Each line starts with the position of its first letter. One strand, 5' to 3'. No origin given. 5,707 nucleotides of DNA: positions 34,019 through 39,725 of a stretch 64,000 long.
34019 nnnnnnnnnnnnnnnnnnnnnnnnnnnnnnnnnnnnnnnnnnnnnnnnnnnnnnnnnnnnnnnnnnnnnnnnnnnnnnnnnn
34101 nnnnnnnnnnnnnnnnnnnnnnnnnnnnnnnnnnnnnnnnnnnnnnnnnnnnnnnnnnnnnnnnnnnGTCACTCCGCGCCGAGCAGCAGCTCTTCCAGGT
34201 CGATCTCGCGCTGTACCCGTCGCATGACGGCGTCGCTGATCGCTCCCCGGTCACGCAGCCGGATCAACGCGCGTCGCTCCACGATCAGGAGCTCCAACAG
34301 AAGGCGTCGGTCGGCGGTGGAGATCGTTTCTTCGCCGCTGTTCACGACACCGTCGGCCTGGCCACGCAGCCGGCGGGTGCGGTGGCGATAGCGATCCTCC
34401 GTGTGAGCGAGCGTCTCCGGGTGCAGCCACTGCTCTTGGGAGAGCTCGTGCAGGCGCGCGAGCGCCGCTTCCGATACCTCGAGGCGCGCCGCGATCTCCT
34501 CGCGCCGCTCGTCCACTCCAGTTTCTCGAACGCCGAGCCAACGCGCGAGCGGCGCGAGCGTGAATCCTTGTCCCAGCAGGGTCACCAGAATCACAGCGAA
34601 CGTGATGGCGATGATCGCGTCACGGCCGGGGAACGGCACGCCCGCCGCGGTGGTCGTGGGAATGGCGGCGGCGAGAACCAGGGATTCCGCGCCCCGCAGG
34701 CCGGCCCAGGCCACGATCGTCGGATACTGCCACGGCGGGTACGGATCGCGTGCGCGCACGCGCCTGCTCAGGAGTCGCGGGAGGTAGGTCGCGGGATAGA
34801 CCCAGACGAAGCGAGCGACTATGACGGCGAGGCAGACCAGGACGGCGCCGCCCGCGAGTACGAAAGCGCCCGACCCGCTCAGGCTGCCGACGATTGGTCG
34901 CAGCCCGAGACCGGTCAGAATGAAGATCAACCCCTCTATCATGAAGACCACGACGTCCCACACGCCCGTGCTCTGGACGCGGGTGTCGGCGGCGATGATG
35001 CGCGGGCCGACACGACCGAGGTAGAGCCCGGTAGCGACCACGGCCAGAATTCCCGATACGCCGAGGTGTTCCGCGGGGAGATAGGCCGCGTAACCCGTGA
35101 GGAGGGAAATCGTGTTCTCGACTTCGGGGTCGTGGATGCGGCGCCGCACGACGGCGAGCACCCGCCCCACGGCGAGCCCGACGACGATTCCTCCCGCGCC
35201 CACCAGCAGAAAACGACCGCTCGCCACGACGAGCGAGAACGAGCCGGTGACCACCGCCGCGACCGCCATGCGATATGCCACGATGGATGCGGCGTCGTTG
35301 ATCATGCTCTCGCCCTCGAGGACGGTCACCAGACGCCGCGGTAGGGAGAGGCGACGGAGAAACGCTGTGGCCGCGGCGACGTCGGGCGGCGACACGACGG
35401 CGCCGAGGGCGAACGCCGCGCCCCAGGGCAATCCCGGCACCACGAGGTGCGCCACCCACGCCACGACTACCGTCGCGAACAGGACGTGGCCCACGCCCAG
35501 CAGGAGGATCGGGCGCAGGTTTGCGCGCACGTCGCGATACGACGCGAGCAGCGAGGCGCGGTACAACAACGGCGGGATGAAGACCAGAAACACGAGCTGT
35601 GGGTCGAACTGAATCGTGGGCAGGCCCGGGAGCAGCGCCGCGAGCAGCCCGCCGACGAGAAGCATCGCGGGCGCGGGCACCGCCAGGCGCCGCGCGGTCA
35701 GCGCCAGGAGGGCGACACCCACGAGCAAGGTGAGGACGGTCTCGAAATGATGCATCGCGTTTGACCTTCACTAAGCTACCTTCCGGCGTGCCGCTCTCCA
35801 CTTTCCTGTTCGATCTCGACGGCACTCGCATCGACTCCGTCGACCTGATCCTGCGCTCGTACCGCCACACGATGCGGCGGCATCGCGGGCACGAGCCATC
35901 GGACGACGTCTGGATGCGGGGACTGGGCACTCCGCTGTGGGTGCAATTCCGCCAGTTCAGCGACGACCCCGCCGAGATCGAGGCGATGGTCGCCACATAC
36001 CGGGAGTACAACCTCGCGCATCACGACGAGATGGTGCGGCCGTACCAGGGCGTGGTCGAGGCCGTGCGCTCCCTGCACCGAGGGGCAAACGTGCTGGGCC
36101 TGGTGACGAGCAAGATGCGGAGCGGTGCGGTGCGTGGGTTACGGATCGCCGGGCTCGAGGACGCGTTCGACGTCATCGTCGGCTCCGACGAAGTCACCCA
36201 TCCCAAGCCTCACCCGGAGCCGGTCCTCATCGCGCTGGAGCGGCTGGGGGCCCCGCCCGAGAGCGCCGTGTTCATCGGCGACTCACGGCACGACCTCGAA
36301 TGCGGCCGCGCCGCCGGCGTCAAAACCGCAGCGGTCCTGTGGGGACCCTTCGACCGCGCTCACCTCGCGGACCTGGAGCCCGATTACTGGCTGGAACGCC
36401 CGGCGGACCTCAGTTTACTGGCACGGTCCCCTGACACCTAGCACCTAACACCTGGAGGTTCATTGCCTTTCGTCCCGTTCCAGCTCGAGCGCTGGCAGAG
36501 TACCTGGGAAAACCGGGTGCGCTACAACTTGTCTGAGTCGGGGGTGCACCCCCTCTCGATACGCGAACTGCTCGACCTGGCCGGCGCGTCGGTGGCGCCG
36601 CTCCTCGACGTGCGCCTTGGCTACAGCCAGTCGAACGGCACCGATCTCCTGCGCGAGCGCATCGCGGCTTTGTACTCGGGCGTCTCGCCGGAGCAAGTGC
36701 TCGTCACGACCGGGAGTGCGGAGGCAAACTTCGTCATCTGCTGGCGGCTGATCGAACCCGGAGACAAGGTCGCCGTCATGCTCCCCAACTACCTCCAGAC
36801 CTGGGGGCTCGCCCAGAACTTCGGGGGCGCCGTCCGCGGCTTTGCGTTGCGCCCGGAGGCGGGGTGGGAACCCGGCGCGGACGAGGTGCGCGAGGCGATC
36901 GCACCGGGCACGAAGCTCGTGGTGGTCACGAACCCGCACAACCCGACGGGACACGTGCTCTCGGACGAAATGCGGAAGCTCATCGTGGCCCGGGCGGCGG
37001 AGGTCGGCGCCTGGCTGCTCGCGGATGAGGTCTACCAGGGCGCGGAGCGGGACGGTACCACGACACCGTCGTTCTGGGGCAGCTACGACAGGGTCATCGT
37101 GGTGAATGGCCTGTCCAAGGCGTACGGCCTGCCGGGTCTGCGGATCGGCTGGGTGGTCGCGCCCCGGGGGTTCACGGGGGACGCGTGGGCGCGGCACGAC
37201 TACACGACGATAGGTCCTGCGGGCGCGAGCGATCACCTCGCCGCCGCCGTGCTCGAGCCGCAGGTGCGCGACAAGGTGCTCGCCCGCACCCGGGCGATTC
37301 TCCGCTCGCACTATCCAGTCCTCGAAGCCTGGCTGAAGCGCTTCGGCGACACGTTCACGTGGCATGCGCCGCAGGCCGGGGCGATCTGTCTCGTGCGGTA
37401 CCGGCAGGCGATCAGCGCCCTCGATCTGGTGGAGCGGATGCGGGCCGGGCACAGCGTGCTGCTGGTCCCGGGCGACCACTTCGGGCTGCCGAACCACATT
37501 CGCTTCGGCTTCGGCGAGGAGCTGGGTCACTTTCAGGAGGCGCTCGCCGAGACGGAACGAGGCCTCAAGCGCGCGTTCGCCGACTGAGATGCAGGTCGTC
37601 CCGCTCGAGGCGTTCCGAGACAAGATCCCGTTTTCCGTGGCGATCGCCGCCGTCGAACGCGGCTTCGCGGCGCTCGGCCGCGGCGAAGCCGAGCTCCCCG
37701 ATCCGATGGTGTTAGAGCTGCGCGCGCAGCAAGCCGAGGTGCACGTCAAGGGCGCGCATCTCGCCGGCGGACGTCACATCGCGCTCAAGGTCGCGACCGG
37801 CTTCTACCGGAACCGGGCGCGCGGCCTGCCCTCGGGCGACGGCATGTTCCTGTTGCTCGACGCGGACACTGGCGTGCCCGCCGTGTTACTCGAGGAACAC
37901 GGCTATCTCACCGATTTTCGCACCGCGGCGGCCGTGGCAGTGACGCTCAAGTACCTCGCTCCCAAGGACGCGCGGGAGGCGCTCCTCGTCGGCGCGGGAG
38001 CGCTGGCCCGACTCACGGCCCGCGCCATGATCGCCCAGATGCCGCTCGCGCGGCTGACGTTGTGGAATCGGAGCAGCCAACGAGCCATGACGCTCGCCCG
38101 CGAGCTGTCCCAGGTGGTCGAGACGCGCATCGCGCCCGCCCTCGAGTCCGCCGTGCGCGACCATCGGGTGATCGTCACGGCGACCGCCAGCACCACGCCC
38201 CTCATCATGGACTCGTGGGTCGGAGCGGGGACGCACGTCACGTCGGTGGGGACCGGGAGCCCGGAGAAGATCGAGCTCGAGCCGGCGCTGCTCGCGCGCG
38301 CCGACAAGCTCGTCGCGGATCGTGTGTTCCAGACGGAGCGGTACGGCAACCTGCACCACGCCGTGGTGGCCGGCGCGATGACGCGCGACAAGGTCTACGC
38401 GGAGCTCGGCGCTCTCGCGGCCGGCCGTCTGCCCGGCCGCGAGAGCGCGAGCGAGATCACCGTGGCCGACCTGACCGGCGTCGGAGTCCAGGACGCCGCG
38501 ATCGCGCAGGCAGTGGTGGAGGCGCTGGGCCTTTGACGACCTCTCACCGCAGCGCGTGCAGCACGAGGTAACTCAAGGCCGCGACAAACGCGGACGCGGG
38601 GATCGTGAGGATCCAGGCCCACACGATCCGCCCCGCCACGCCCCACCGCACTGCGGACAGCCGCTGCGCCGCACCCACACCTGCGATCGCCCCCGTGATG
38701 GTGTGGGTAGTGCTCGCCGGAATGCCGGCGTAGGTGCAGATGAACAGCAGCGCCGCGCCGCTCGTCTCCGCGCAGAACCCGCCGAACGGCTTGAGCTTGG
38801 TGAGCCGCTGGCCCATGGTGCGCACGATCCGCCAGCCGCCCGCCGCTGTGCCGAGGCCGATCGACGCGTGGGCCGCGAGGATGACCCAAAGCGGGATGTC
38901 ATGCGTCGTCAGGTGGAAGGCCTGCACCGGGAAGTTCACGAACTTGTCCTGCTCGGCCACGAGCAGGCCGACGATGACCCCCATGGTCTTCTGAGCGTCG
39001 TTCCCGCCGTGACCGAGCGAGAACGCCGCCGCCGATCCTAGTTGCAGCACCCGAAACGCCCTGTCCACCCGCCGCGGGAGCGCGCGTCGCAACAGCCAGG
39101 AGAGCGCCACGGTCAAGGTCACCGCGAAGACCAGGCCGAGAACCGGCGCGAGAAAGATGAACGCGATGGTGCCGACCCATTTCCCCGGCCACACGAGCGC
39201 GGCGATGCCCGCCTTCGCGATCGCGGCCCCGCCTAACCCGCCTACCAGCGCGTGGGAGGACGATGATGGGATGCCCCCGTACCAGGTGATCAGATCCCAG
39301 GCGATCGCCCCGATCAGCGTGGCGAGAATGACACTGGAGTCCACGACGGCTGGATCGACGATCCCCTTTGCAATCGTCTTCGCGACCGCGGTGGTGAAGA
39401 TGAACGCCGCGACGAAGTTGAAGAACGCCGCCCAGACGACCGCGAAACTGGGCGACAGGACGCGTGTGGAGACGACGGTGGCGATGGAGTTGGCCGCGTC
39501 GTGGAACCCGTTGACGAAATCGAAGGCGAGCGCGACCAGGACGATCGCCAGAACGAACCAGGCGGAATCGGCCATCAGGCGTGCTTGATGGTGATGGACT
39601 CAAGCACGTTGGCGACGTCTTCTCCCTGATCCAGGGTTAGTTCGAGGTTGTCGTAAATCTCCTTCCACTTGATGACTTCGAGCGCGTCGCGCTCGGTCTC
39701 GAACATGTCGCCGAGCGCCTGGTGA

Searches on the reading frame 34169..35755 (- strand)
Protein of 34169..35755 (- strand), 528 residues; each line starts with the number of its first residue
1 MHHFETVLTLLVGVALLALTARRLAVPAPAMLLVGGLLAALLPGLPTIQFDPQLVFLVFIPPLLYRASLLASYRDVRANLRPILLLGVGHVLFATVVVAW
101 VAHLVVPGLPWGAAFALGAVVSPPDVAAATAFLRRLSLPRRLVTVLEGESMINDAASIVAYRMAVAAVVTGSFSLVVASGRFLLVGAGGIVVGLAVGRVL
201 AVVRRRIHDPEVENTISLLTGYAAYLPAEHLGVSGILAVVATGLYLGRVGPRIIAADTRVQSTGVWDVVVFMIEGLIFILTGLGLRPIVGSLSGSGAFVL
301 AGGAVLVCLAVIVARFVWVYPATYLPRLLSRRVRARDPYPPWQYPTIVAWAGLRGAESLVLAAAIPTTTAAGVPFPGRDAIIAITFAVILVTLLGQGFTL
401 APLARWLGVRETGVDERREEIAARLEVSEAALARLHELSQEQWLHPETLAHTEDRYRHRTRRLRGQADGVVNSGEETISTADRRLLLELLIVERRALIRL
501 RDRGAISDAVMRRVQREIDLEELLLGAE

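Call 11: search_protein_families(library=pfam, proteins=[window:34169-35755:-], max_evalue=0.001)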
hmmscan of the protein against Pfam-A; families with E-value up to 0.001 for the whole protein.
window:34169-35755:- (528 aa): 1 family
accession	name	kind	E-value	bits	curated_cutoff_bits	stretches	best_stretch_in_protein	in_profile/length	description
PF00999.27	Na_H_Exchanger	-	3.4e-60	204.3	26.2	1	14-406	3-375/375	Sodium/hydrogen exchanger, transmembrane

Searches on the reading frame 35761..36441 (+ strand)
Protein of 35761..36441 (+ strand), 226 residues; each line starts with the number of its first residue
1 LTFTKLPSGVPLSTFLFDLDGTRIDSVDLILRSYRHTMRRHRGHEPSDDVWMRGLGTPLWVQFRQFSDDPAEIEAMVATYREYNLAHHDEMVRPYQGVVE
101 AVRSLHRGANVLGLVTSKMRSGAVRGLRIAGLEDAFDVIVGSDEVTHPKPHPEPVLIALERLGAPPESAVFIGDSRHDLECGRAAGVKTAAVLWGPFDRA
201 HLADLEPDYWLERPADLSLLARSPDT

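Call 11: search_protein_families(library=pfam, proteins=[window:35761-36441:+], max_evalue=0.001)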
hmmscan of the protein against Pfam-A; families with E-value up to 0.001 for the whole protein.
window:35761-36441:+ (226 aa): 4 families
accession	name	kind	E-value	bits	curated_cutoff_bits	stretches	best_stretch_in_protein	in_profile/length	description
PF13419.12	HAD_2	-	1.7e-44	152.5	23.8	1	16-192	2-178/178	Haloacid dehalogenase-like hydrolase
PF00702.32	Hydrolase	-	6.2e-26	92.4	26.4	1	14-186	3-191/191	haloacid dehalogenase-like hydrolase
PF13242.12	Hydrolase_like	-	2e-13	50.5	22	1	149-212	4-70/75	HAD-hyrolase-like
PF12710.13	HAD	-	2.3e-10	41.6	27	1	16-183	2-189/189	haloacid dehalogenase-like hydrolase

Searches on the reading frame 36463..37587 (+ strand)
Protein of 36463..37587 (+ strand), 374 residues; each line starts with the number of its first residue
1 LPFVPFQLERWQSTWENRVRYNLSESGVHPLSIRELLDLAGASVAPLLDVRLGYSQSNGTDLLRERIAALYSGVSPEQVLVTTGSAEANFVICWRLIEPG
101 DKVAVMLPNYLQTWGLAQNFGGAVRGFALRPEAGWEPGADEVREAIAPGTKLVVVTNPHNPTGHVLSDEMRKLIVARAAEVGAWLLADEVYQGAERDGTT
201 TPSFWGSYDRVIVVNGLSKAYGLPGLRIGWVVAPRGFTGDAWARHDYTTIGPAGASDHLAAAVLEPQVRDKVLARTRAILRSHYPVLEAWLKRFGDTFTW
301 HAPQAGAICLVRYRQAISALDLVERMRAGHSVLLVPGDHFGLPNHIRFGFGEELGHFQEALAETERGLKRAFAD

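Call 11: search_protein_families(library=pfam, proteins=[window:36463-37587:+], max_evalue=0.001)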
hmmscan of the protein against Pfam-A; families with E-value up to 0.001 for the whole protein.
window:36463-37587:+ (374 aa): 3 families
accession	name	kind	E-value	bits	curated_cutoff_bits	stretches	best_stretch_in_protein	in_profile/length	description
PF00155.27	Aminotran_1_2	-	6.7e-45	154.3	19.7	1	51-350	35-346/361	Aminotransferase class I and II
PF00266.25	Aminotran_5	-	2.1e-06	27.4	21.5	1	63-190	48-177/371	Aminotransferase class-V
PF01053.26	Cys_Met_Meta_PP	-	0.00052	19.1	27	1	60-188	54-173/381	Cys/Met metabolism PLP-dependent enzyme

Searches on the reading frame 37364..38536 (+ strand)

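Call 12: search_protein_families(library=pfam, proteins=[window:37364-38536:+], max_evalue=0.001)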
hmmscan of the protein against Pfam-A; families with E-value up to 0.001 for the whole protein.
window:37364-38536:+ (390 aa): 2 families
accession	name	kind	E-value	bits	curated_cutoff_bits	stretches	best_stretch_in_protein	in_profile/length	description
PF02423.21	OCD_Mu_crystall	-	8.6e-57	192.9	24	1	92-387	19-309/314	Ornithine cyclodeaminase/mu-crystallin family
PF01488.26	Shikimate_DH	-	3.6e-12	47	24.3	1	203-288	12-97/138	Shikimate / quinate 5-dehydrogenase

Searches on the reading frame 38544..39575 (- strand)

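Call 12: search_protein_families(library=pfam, proteins=[window:38544-39575:-], max_evalue=0.001)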
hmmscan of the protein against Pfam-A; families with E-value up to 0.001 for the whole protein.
window:38544-39575:- (343 aa): 1 family
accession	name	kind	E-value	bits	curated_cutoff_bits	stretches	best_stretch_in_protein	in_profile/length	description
PF01384.25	PHO4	-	1.8e-92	310.5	33.7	1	22-332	1-350/350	Phosphate transporter family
